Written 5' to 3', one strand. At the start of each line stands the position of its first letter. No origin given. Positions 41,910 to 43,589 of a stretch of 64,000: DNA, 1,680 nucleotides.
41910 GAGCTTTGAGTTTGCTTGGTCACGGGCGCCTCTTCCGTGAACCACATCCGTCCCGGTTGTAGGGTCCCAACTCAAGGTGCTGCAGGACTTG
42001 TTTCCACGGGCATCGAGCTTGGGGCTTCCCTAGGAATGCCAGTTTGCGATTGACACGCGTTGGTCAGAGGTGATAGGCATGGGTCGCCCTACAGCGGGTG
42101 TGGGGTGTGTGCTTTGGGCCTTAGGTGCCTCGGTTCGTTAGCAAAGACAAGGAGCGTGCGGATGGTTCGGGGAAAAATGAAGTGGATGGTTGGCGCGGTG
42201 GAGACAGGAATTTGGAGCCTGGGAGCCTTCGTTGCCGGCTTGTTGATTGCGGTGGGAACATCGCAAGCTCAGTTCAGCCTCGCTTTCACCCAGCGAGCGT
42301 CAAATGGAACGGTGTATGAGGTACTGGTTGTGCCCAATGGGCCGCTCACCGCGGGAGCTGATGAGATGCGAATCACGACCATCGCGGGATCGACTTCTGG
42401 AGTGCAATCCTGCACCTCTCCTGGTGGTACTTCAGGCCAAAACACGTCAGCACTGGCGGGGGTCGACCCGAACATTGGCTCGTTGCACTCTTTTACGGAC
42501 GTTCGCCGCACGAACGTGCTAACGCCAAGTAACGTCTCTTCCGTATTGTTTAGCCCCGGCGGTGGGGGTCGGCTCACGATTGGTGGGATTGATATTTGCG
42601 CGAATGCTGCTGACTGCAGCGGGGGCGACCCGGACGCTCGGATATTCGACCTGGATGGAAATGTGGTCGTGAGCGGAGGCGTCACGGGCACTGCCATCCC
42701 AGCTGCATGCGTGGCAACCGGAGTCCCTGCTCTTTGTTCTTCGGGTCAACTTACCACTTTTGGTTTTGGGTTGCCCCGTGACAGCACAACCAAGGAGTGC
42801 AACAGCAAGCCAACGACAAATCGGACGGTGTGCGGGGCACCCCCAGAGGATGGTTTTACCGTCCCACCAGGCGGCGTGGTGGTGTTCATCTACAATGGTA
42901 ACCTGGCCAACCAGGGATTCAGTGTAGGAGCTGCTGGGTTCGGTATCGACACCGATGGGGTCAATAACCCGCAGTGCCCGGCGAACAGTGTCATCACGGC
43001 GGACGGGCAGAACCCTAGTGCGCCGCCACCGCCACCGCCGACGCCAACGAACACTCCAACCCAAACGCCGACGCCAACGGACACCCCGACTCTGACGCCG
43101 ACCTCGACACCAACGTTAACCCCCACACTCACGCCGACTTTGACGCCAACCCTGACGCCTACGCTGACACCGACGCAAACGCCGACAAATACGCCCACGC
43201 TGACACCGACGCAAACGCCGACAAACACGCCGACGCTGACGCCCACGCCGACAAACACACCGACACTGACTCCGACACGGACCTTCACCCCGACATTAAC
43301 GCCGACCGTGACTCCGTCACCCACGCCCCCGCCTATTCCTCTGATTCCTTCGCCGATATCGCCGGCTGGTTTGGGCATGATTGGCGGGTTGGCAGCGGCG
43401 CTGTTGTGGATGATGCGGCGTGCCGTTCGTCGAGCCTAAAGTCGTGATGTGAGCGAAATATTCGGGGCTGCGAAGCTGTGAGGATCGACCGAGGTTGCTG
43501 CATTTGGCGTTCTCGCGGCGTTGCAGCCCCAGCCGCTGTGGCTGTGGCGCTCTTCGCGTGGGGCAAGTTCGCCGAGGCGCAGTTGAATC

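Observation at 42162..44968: Two tandem paralogs with a previously unlisted PEP-CTERM-like tail, IP(L/V)(I/V)PSP-x5-7-TM-RR: candidate cognate substrates of the nearby exosortase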

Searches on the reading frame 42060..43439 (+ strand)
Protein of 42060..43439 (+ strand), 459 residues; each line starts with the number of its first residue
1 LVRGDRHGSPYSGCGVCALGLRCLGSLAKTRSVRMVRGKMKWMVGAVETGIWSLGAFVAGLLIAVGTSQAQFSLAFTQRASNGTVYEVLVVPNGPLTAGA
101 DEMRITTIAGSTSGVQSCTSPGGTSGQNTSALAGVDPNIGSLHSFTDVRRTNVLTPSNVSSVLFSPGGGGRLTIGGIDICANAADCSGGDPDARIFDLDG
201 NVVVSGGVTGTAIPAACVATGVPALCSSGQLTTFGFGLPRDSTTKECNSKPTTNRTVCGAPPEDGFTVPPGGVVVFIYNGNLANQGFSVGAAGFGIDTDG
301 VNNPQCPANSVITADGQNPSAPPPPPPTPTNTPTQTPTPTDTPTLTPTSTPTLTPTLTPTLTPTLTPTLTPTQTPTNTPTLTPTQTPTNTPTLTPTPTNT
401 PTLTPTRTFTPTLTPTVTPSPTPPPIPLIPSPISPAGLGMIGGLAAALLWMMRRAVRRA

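Call 4: search_protein_families(library=ncbifam, proteins=[window:42060-43439:+], max_evalue=0.01)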
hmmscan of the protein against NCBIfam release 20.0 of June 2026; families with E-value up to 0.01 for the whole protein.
window:42060-43439:+ (459 aa): 0 families

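Call 5: search_protein_families(library=pfam, proteins=[window:42060-43439:+], max_evalue=0.01)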
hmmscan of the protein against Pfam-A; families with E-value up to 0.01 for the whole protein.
window:42060-43439:+ (459 aa): 0 families

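Call 77: find_encoding_contigs(protein=window:42162-43439:+, flank=1000, max_places=3)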
Protein window:42162-43439:+ (425 aa): 2 contigs read that carry it; 1 place shown.
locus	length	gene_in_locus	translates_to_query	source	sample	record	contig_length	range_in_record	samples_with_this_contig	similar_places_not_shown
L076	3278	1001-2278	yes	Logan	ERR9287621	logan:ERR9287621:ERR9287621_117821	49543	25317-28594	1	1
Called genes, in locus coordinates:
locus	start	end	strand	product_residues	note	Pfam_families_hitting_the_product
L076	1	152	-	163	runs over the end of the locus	-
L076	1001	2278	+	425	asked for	-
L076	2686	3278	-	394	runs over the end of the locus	-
